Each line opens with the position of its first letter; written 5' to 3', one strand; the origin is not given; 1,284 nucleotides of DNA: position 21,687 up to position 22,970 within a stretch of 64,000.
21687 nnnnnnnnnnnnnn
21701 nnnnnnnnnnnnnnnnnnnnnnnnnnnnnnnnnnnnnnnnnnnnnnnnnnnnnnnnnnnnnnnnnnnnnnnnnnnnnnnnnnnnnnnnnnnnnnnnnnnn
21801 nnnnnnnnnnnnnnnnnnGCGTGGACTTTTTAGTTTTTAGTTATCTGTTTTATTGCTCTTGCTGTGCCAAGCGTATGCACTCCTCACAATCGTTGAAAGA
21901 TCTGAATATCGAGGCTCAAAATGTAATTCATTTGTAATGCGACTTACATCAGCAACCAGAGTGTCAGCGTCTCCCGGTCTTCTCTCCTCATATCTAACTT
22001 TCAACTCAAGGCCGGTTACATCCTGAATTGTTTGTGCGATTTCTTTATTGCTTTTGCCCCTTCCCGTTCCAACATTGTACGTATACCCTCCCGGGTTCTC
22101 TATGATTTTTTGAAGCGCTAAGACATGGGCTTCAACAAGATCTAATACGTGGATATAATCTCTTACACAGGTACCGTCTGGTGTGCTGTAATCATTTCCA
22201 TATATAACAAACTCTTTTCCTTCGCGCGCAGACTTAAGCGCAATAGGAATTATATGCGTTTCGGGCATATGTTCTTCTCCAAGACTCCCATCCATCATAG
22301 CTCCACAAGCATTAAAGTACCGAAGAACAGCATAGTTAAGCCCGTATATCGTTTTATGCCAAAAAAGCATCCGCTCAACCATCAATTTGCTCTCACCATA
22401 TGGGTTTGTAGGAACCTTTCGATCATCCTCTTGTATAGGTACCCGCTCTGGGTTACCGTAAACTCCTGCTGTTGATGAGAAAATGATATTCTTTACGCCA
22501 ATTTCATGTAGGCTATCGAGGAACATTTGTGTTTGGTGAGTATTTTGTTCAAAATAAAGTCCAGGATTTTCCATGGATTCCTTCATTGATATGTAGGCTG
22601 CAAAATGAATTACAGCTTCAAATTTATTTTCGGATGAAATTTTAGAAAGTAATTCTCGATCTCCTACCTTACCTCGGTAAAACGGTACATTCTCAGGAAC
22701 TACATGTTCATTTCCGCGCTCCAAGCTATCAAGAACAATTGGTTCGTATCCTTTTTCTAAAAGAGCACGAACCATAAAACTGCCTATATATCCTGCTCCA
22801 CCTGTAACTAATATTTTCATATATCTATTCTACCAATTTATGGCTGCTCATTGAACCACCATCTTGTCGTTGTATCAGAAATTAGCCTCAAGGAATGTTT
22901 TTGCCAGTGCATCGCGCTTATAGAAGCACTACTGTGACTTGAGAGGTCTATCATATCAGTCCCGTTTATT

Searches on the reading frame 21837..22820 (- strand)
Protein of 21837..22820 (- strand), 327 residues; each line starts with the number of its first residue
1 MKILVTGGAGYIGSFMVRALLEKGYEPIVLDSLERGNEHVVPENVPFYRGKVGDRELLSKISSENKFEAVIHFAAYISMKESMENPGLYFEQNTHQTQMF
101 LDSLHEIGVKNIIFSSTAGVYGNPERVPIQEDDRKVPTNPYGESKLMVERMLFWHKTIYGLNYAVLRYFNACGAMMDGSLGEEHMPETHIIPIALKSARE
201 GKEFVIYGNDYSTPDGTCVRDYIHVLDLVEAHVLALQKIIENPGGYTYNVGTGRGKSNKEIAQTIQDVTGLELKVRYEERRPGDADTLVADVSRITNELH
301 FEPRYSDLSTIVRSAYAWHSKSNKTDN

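Call 12: search_protein_families(library=pfam, proteins=[window:21837-22820:-], max_evalue=0.001)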
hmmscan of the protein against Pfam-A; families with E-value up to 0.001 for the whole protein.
window:21837-22820:- (327 aa): 9 families
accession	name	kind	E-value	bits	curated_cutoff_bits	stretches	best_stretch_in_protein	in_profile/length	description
PF01370.27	Epimerase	-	1e-56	192.5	20.9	1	3-251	1-240/240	NAD dependent epimerase/dehydratase family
PF16363.11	GDP_Man_Dehyd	-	8.2e-52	177.1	27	1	4-306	1-324/332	GDP-mannose 4,6 dehydratase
PF01073.25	3Beta_HSD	-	3.8e-14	52.8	22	1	4-242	1-235/280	3-beta hydroxysteroid dehydrogenase/isomerase family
PF04321.23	RmlD_sub_bind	-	2.4e-13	50.2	27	1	1-152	1-136/287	RmlD substrate binding domain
PF02719.21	Polysacc_synt_2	-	8.4e-11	42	20.2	1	3-173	1-173/293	Polysaccharide biosynthesis protein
PF07993.18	NAD_binding_4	-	8e-08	32.2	20.1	1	65-199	87-236/258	Male sterility protein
PF05368.20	NmrA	-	7.6e-06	26.2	27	1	2-118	4-108/298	NmrA-like family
PF13460.12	NAD_binding_10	-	0.00017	22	27.2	1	7-167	1-142/184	NAD(P)H-binding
PF08659.16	KR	-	0.00019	21.9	22.6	0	3-35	3-35/180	KR domain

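Call 22: search_protein_families(library=ncbifam, proteins=[window:21837-22820:-], max_evalue=0.00001)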
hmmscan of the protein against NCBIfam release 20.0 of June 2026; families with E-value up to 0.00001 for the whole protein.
window:21837-22820:- (327 aa): 21 families
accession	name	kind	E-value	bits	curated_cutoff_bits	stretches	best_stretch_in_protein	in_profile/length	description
TIGR01179.1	galE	equivalog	7.1e-116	386.7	262.3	1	2-324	1-330/332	UDP-glucose 4-epimerase GalE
NF007956.0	PRK10675.1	subfamily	1e-68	232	394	1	1-323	1-333/338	UDP-glucose 4-epimerase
TIGR01181.1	dTDP_gluc_dehyt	equivalog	1.1e-41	143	365.1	1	2-323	1-315/321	dTDP-glucose 4,6-dehydratase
TIGR02197.1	heptose_epim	equivalog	7.8e-35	120.5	274.6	1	3-278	1-269/316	ADP-glyceromanno-heptose 6-epimerase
TIGR04180.1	EDH_00030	hypoth_equivalog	6.4e-29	100.9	475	1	3-306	1-297/297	NAD-dependent 4,6-dehydratase LegB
NF007490.0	PRK10084.1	subfamily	1.4e-22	80.2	649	1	1-319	1-334/361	dTDP-glucose 4,6-dehydratase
NF007582.0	PRK10217.1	equivalog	6.6e-18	64.9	698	1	2-269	3-270/355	dTDP-glucose 4,6-dehydratase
TIGR02622.1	CDP_4_6_dhtase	equivalog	8.7e-17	61.3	278.45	1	2-323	6-334/352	CDP-glucose 4,6-dehydratase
NF008360.0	PRK11150.1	equivalog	2.3e-14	53.3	452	1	3-266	2-251/310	ADP-glyceromanno-heptose 6-epimerase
NF047922.1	GDPFucSynFcl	equivalog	2.5e-14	53.5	500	1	2-323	4-305/308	GDP-L-fucose synthase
TIGR03466.1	HpnA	hypoth_equivalog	7.3e-14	51.4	367.65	1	1-151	1-151/327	hopanoid-associated sugar epimerase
NF043036.1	ErythonDh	equivalog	8.6e-14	51.4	325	1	1-152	1-160/321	D-erythronate dehydrogenase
NF042422.1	oxyalk_red_OleD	equivalog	1.1e-13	51.3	580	1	1-147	1-145/329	2-alkyl-3-oxoalkanoate reductase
TIGR01214.1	rmlD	equivalog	3.8e-11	42.6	224.05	1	2-151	1-134/285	dTDP-4-dehydrorhamnose reductase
NF011728.1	PRK15181.1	equivalog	3.9e-11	42.6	760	1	3-319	18-337/348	Vi polysaccharide biosynthesis UDP-N-acetylglucosaminuronic acid C-4 epimerase TviC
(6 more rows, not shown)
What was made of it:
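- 21837..22820 (-): GalE (UDP-glucose 4-epimerase). It is not a 4,6-dehydratase. TIGR01179 at 386.7 bits against a cutoff of 262.3 (call 22).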

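Call 24: search_solved_structures(query=window:21837-22820:-, max_evalue=1e-10)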
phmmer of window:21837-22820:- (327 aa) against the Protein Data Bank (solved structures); distinct sequences matched with E-value up to 1e-10: 85 (the best 60 are shown).
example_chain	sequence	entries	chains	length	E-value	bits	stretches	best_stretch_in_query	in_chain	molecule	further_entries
8wxk_A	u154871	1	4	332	6.7e-85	288.1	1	2-322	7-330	UDP-glucose 4-epimerase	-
2c20_A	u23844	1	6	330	1.4e-82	280.5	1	3-322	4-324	UDP-GLUCOSE 4-EPIMERASE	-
4twr_A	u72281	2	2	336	1.9e-82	280.1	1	3-316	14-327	NAD binding site:NAD-dependent epimerase/dehydratase:UDP-glucose 4-epimerase | UDP-glucose 4-epimerase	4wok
7k3p_A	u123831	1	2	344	8.5e-71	241.8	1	2-320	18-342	UDP-glucose 4-epimerase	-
8wov_B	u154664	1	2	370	1.8e-60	207.9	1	2-321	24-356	UDP-glucose 4-epimerase 2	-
8wow_A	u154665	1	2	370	3.3e-60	207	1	2-321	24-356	UDP-glucose 4-epimerase 2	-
7xpo_A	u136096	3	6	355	4.1e-60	206.7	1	3-322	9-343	UDP-glucose 4-epimerase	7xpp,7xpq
8wop_A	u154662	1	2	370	4.6e-60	206.5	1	2-321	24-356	UDP-glucose 4-epimerase 2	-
1kvs_A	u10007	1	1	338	1.3e-59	205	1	1-321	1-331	UDP-GALACTOSE 4-EPIMERASE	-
1udc_A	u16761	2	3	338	3.9e-59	203.5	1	1-321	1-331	UDP-GALACTOSE-4-EPIMERASE | UDP-GALACTOSE 4-EPIMERASE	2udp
1lrk_A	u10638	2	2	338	4.8e-59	203.2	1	1-321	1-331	UDP-glucose 4-epimerase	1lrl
1lrj_A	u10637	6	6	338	4.8e-59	203.2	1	1-321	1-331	UDP-glucose 4-epimerase | UDP-GALACTOSE 4-EPIMERASE | UDP-GALACTOSE-4-EPIMERASE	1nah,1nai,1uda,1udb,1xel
1kvr_A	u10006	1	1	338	5.3e-59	203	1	1-321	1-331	UDP-GALACTOSE 4-EPIMERASE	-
1kvq_A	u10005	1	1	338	6.6e-59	202.7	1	1-321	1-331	UDP-GALACTOSE 4-EPIMERASE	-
1kvt_A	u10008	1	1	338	6.7e-59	202.7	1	1-321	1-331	UDP-GALACTOSE 4-EPIMERASE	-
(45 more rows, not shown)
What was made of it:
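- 21837..22820 (-): The PDB best hits are all GalE (call 24).
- Tried and rejected: ORF 21837..22820 is GalE (calls 22, 24).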
